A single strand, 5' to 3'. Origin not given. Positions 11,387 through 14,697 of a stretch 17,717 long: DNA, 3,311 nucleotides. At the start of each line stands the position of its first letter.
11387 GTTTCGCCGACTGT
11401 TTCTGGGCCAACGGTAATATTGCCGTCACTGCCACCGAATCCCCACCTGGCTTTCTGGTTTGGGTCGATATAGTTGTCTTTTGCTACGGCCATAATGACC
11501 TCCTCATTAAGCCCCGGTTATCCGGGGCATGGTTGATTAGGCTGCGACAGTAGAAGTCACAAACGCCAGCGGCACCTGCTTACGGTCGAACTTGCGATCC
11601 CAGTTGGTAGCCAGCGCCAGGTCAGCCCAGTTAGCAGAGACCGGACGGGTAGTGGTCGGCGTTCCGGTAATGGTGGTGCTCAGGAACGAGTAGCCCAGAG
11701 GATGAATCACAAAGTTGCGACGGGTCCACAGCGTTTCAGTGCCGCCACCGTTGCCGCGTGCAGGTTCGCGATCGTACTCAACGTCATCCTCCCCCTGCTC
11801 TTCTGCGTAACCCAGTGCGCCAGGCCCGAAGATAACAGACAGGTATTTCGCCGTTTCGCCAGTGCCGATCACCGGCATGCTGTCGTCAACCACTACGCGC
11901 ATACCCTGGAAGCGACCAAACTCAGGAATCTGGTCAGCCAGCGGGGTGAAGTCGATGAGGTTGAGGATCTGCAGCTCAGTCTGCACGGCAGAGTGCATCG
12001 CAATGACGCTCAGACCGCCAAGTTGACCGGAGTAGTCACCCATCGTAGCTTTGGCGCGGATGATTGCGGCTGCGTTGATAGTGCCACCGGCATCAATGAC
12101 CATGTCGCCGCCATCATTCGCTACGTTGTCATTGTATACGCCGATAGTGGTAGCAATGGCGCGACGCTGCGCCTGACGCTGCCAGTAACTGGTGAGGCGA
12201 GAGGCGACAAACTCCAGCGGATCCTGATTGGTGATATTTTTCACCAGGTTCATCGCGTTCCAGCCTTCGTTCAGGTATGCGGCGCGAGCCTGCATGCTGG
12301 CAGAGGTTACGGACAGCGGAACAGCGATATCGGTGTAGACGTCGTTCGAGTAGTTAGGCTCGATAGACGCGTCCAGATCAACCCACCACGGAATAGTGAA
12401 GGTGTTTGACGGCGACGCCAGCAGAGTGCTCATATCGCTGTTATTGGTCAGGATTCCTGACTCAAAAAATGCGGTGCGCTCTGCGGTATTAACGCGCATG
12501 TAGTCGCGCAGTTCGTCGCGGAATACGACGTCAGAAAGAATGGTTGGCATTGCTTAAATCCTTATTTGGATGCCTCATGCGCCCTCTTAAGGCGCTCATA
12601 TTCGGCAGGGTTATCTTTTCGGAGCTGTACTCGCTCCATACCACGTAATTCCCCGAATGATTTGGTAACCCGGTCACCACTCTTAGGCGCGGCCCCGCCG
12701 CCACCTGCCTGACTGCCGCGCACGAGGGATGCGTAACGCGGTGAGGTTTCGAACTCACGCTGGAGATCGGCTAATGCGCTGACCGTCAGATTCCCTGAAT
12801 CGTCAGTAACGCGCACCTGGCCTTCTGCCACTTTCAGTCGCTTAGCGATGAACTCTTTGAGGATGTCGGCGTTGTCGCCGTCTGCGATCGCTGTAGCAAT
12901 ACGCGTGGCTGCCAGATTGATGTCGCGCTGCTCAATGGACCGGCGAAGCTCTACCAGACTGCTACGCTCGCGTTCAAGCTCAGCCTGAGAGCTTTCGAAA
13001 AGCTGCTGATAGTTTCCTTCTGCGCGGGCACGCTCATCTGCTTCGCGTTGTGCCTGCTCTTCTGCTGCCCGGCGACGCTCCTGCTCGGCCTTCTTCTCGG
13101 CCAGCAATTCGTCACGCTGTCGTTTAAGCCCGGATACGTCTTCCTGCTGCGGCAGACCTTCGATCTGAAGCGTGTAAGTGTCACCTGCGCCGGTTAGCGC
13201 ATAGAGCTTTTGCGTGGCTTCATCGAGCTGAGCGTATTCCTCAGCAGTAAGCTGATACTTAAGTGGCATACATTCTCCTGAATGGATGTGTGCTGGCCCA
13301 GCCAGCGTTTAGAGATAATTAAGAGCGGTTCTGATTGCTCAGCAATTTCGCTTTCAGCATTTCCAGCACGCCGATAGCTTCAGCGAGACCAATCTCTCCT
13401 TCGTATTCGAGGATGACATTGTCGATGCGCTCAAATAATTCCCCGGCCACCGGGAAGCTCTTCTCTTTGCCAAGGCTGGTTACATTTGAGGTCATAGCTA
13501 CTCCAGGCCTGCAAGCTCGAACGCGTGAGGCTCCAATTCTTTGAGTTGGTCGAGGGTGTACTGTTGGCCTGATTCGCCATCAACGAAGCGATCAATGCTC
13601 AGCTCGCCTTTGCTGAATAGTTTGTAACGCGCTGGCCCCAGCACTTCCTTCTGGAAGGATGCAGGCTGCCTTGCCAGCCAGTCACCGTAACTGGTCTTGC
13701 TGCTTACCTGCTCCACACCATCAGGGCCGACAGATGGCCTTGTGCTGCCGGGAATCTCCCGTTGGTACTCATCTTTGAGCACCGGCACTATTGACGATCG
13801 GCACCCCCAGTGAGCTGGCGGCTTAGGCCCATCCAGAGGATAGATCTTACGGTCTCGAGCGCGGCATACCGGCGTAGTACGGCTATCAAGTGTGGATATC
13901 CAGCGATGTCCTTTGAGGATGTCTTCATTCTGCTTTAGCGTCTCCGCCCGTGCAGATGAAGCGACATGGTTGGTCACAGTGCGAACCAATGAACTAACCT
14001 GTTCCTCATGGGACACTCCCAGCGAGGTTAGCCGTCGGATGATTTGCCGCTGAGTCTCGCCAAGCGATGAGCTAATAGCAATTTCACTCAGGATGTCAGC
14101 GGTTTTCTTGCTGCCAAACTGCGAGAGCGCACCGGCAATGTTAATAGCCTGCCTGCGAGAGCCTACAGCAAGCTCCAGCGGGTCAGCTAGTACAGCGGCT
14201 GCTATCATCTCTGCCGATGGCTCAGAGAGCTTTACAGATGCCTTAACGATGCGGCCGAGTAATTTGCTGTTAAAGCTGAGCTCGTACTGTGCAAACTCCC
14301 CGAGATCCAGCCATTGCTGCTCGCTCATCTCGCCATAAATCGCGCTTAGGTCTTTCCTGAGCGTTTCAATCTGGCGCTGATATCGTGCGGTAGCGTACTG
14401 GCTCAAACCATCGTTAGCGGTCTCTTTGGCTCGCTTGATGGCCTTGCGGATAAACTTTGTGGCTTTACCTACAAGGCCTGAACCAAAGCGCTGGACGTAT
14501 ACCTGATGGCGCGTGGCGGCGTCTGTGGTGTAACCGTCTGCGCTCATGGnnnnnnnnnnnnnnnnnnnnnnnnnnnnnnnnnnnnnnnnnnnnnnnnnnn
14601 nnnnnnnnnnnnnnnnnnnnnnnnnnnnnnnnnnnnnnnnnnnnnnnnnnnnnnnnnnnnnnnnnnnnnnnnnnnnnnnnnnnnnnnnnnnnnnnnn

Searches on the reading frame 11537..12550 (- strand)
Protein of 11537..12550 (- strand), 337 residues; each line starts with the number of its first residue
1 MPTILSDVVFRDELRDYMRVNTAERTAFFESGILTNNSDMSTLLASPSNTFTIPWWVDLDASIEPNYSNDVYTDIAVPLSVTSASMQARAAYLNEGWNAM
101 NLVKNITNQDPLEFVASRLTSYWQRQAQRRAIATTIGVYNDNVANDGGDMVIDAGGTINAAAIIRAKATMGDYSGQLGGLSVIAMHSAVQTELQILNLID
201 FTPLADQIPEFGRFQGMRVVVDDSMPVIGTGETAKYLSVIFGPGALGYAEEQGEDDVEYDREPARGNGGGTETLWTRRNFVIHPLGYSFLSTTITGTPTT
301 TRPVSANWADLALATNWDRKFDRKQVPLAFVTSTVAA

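Call 6: search_protein_families(library=phrogs, proteins=[window:11537-12550:-], max_evalue=0.01)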
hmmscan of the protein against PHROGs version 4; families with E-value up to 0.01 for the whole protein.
window:11537-12550:- (337 aa): 3 families
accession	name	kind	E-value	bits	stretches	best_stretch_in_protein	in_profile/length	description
phrog_247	-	head and packaging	1.7e-95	321.2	1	3-334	6-338/351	major head protein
phrog_15288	-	head and packaging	1.7e-41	142.8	1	157-334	5-170/172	major head protein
phrog_19632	-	unknown function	1.5e-16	61.7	1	2-142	3-139/149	-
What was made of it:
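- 11537..12550 (-): Major capsid protein gene (337 aa), SPP1 gp13 type. phrog_247 at E 1.7e-95 (call 6).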

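Call 7: search_protein_families(library=pfam, proteins=[window:11537-12550:-], max_evalue=0.01)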
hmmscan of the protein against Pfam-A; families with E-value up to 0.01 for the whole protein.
window:11537-12550:- (337 aa): 0 families

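Call 22: search_dna_similar(query=window:11537-12550:-, collection=phages, mode=protein, max_rows=40, rows=spread)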
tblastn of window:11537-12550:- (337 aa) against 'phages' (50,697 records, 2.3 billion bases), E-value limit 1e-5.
Records with a match: 746; places in all: 751; records where one place covers at least 80% of the query: 733.
Best place of each record, by identity: <60% 746.
By first word of the organism name: Salmonella 366; Escherichia 128; Pseudomonas 37; Vibrio 28; Achromobacter 22; Stenotrophomonas 17; Bacillus 16; Clostridium 15; Kagunavirus 8; Enterobacteria 8; and 43 more.
By host as written in the record: Escherichia coli 70; Salmonella enterica subsp. enterica serovar Enteritidis 56; Salmonella enterica 54; - 50; Salmonella enterica subsp. enterica serovar Typhimurium 48; Salmonella sp. 38; Salmonella enterica subsp. enterica serovar Enteritidis PT1 20; Stenotrophomonas maltophilia 12; and 187 more.
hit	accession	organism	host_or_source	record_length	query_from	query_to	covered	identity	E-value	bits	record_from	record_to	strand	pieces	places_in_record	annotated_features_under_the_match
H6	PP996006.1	Salmonella phage W5_chr3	Salmonella enterica subsp. enterica ...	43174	3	337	99%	51.7%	7e-97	319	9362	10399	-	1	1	hypothetical protein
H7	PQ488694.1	Salmonella phage SaI_NFG_5577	Salmonella enterica subsp. enterica ...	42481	3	337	99%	51.2%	3e-95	315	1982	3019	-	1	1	hypothetical protein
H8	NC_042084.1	Escherichia phage VB_EcoS-Golestan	Escherichia coli 333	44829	14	337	96%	52.3%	2e-97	321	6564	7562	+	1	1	major head protein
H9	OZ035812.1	Kagunavirus LM08P1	-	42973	14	337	96%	52.0%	4e-96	317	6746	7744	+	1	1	record has no annotation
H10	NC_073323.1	Escherichia phage vB_EcoS-phiEc3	Escherichia coli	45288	3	337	99%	50.0%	7e-96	316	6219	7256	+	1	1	major capsid protein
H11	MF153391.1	Escherichia phage ST20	Escherichia coli O165:H8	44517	14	337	96%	51.4%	2e-95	315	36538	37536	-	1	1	putative major capsid protein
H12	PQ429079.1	Escherichia phage vB_VIPECOTPH05A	Escherichia coli OMCS-21-1589B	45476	14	337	96%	51.1%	2e-94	312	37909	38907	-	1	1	major head protein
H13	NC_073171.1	Salmonella phage horsemountain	Salmonella enterica subsp. enterica ...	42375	14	337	96%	50.8%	7e-94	311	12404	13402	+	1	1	coat protein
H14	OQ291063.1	Salmonella phage Kenya-K49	Salmonella enterica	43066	14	337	96%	50.8%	8e-94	310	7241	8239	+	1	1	record has no annotation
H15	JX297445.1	Salmonella phage vB_SenS_AG11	Salmonella enteritidis C417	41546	14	337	96%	50.8%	8e-94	310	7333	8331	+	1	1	AG11_11: major capsid protein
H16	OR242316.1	Salmonella phage RA140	Salmonella enterica subsp. enterica ...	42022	14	337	96%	50.8%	9e-94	310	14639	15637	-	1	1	hypothetical protein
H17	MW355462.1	Salmonella phage vB_SenS_ER20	Salmonella enterica subsp. enterica ...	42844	14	337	96%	50.8%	1e-93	310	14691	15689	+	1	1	hypothetical protein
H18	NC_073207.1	Salmonella phage SHWT1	Salmonella sp.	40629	14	337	96%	50.8%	2e-93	309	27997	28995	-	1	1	putative coat protein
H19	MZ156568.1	Salmonella phage 95YS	Salmonella enterica subsp. enterica ...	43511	14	337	96%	50.5%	2e-93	309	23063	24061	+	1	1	record has no annotation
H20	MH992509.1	Salmonella phage vB_SenS_phi135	Salmonella enteritidis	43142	14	337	96%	50.5%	3e-93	308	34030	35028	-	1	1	coat protein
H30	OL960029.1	Pseudoxanthomonas phage PW916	Pseudoxanthomonas kaohsiungensis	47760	3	330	97%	43.8%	6e-81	273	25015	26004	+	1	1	major capsid protein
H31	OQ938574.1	Achromobacter phage JWT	Achromobacter xylosoxidans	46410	1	333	99%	38.8%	6e-62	219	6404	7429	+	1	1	major head protein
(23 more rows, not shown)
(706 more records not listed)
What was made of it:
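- Closest known: Guernseyvirinae. Same: The capsid protein is about 50% identical (call 22).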

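Call 25: get_annotated_region(hit=H30, flank=3000)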
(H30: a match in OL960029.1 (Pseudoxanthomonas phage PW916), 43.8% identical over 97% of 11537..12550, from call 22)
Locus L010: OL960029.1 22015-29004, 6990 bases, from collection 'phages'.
description: Pseudoxanthomonas phage PW916, complete genome.
organism: Pseudoxanthomonas phage PW916 (NCBI taxid 2908635)
taxonomy: Viruses; Duplodnaviria; Heunggongvirae; Uroviricota; Caudoviricetes; Mesyanzhinovviridae
host: Pseudoxanthomonas kaohsiungensis; source: soil; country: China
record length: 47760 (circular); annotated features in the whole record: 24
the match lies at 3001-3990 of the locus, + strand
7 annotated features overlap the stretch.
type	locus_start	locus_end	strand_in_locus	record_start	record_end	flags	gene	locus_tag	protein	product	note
CDS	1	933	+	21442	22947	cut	-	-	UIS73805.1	portal protein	phage portal protein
CDS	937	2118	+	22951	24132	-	-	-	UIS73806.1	head morphogenesis protein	phage head morphogenesis protein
CDS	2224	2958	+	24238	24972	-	-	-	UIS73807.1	scaffold protein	phage scaffold protein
CDS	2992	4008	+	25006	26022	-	-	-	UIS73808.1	major capsid protein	phage major capsid protein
CDS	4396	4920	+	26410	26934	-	-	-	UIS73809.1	structural protein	phage structural protein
CDS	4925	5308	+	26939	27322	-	-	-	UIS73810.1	head-tail joining protein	phage head-tail joining protein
CDS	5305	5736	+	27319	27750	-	-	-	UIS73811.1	structural protein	phage structural protein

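Call 26: get_annotated_region(hit=H31, flank=3000)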
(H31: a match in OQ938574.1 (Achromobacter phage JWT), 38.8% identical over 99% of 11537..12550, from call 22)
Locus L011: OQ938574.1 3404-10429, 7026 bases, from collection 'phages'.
description: Achromobacter phage JWT, complete genome.
organism: Achromobacter phage JWT (NCBI taxid 3070119)
taxonomy: Viruses; Duplodnaviria; Heunggongvirae; Uroviricota; Caudoviricetes; Steinhofvirus
host: Achromobacter xylosoxidans; source: treatment plant waste water; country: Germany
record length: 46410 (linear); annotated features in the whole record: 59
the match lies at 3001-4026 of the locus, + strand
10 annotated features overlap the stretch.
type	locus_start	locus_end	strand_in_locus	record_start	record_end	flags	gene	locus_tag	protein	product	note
CDS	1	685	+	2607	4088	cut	-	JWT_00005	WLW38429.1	terminase large subunit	phrog_2 phrogid:NC_028768_p8 ncbi:YP_009196193.1 annot:terminase large subunit category:head and packaging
CDS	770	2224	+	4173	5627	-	-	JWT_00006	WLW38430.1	portal protein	phrog_145 phrogid:NC_028768_p9 ncbi:YP_009196194.1 annot:portal protein category:head and packaging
CDS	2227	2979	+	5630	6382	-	-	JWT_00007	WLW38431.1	head scaffolding protein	phrog_206 phrogid:NC_028768_p10 ncbi:YP_009196195.1 annot:head scaffolding protein category:head and packaging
CDS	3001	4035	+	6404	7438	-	-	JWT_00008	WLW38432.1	major head protein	phrog_247 phrogid:NC_028768_p11 ncbi:YP_009196196.1 annot:major head protein category:head and packaging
CDS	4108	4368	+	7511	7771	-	-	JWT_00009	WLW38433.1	hypothetical protein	phrog_38732 phrogid:NC_028768_p12 ncbi:YP_009196197.1 annot:nan category:unknown function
CDS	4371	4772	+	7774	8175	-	-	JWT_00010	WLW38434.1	hypothetical protein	phrog_34555 phrogid:NC_028768_p13 ncbi:YP_009196198.1 annot:nan category:unknown function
CDS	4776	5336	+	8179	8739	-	-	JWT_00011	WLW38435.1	head-tail adaptor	phrog_477 phrogid:NC_028768_p14 ncbi:YP_009196199.1 annot:head-tail adaptor Ad1 category:connector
CDS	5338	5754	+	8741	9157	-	-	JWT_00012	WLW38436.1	hypothetical protein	phrog_35318 phrogid:NC_028768_p15 ncbi:YP_009196200.1 annot:nan category:unknown function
CDS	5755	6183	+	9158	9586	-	-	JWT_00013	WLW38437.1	tail terminator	phrog_179 phrogid:NC_028768_p16 ncbi:YP_009196201.1 annot:tail terminator category:connector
CDS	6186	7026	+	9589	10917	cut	-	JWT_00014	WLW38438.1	minor tail protein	phrog_290 phrogid:NC_028768_p17 ncbi:YP_009196202.1 annot:minor tail protein category:tail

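Call 41: search_solved_structures(query=window:11537-12550:-, max_evalue=0.01)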
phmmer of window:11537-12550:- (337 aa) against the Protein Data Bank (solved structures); distinct sequences matched with E-value up to 0.01: 2.
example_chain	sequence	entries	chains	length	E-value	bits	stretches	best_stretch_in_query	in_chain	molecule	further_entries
4an5_A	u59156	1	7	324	8.8e-42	146.6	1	3-328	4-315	COAT PROTEIN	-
6r3a_A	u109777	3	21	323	8.9e-42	146.6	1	3-328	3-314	Major capsid protein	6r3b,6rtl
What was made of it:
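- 11537..12550 (-): Matches PDB 4an5/6r3a, the SPP1 capsid protein, at E 9e-42 (call 41).
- Closest known: Bacillus phage SPP1: gene 13. Same: The capsid protein is homologous (E 9e-42, call 41).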

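Call 48: search_protein_families(library=phrogs, proteins=[L011:4108-4368:+], max_evalue=0.1)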
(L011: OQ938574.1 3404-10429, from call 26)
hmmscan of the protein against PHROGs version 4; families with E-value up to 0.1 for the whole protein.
L011:4108-4368:+ (86 aa): 1 family
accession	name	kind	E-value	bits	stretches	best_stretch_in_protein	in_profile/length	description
phrog_38732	-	unknown function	1.9e-55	185.9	1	1-86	1-86/86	-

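Call 49: search_protein_families(library=pfam, proteins=[L011:4108-4368:+], max_evalue=0.1)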
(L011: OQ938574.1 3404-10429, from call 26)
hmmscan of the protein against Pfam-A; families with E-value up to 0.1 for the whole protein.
L011:4108-4368:+ (86 aa): 0 families

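Call 50: find_related_loci(query=window:11537-12550:-, collection=viral_contigs, flank=2500)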
Query window:11537-12550:- (337 aa) in viral_contigs; peptide patterns used: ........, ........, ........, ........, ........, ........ (x = any residue, [..] = any of these).
136 stretches matched a pattern; 135 encode a relative of the query (tblastn E <= 1e-3); the best 80 are kept; 80 distinct loci.
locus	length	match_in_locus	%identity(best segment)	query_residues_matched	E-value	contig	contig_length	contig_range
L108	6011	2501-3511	100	1-337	0e+0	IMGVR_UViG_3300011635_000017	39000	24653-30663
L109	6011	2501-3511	99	1-337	0e+0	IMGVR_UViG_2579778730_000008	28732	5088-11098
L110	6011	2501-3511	96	1-337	0e+0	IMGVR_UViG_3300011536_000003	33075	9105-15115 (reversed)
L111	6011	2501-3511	96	1-337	0e+0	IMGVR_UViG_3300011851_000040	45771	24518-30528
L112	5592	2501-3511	91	1-337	0e+0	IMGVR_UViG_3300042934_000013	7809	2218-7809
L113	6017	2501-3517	94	1-337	0e+0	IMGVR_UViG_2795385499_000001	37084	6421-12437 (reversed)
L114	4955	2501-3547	89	1-337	0e+0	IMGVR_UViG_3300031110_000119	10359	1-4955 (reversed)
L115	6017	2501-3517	89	1-337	0e+0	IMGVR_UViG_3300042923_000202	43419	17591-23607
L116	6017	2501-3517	93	1-337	0e+0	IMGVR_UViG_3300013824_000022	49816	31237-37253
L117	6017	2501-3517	90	1-337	0e+0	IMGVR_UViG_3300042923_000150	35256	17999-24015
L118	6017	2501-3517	92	1-337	0e+0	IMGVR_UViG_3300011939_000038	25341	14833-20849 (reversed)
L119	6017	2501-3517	88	1-337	0e+0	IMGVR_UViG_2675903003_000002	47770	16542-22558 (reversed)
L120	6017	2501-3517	88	1-337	0e+0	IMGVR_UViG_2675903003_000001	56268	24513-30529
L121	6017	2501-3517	94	1-337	0e+0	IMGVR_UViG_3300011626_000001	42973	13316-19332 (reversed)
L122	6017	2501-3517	87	1-337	0e+0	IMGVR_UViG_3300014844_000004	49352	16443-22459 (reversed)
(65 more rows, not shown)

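Call 105: search_protein_families(library=phrogs, proteins=[L010:4087-4389:+], max_evalue=0.01)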
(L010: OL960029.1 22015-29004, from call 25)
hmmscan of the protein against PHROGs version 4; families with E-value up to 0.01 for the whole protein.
L010:4087-4389:+ (100 aa): 0 families

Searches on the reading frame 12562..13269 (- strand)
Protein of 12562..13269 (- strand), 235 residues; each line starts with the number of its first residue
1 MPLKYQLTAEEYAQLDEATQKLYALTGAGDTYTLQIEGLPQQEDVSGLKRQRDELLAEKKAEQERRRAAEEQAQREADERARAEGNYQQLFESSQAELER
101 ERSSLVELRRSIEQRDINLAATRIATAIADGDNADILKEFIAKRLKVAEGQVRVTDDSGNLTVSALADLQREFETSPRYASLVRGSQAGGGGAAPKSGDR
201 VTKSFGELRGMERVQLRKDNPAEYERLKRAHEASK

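Call 6: search_protein_families(library=phrogs, proteins=[window:12562-13269:-], max_evalue=0.01)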
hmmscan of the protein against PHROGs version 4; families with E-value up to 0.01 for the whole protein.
window:12562-13269:- (235 aa): 2 families
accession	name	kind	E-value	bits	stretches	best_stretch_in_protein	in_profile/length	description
phrog_206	-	head and packaging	1.1e-37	131.2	1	3-231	2-263/263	head scaffolding protein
phrog_24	-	tail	0.00044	19.5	1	14-143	518-645/1151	tail length tape measure protein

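Call 7: search_protein_families(library=pfam, proteins=[window:12562-13269:-], max_evalue=0.01)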
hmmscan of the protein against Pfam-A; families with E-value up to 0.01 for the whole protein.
window:12562-13269:- (235 aa): 0 families

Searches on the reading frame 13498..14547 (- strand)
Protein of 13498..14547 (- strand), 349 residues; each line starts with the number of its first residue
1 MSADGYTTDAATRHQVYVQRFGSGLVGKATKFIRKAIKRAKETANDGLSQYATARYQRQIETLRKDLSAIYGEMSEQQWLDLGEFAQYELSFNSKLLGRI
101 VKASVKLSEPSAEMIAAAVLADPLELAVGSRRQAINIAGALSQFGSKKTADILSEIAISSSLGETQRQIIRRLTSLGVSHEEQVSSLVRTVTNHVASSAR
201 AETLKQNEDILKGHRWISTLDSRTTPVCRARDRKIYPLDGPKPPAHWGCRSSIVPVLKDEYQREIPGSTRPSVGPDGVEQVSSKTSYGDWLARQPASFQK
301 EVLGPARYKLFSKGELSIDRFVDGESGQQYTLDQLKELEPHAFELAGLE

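Call 6: search_protein_families(library=phrogs, proteins=[window:13498-14547:-], max_evalue=0.01)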
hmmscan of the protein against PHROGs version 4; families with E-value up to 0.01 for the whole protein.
window:13498-14547:- (349 aa): 14 families
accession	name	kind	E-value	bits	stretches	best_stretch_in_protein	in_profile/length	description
phrog_241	-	head and packaging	1.4e-111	375.7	1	2-348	12-365/679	head morphogenesis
phrog_21789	-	head and packaging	1.1e-36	127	2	8-267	10-267/1195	virion structural protein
phrog_6577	-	unknown function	1.6e-27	97.2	1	142-344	109-320/1066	-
phrog_115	-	head and packaging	3.1e-24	87.1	1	151-304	209-361/665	minor head protein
phrog_14819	-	unknown function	3e-20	73.2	1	279-348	23-91/91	-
phrog_7625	-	head and packaging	6.9e-18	65.8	1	150-317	133-311/504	head morphogenesis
phrog_2841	-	head and packaging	9.3e-18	65.5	1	150-291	197-340/525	minor head protein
phrog_4728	-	head and packaging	4.3e-15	56.5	1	155-319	191-366/591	head morphogenesis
phrog_595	-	head and packaging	4.9e-14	53.5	1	163-298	200-334/513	head maturation protease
phrog_2662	-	head and packaging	1.6e-08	34.6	1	37-257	474-709/717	portal protein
phrog_2468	-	head and packaging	0.00012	22.6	1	25-240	39-240/303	head morphogenesis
phrog_19480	-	head and packaging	0.00017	21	1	167-256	649-736/737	head morphogenesis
phrog_220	-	head and packaging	0.00026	20.1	1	164-265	962-1074/1338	minor head protein and DNA pilot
phrog_3517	-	head and packaging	0.0024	18.2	0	187-262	238-334/371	head morphogenesis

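Call 7: search_protein_families(library=pfam, proteins=[window:13498-14547:-], max_evalue=0.01)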
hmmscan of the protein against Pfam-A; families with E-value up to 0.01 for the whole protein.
window:13498-14547:- (349 aa): 1 family
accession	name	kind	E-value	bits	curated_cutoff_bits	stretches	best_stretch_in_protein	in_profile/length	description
PF04233.19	Phage_Mu_F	-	4.7e-10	40.6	29.6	1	159-253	10-111/112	Phage Mu protein F like protein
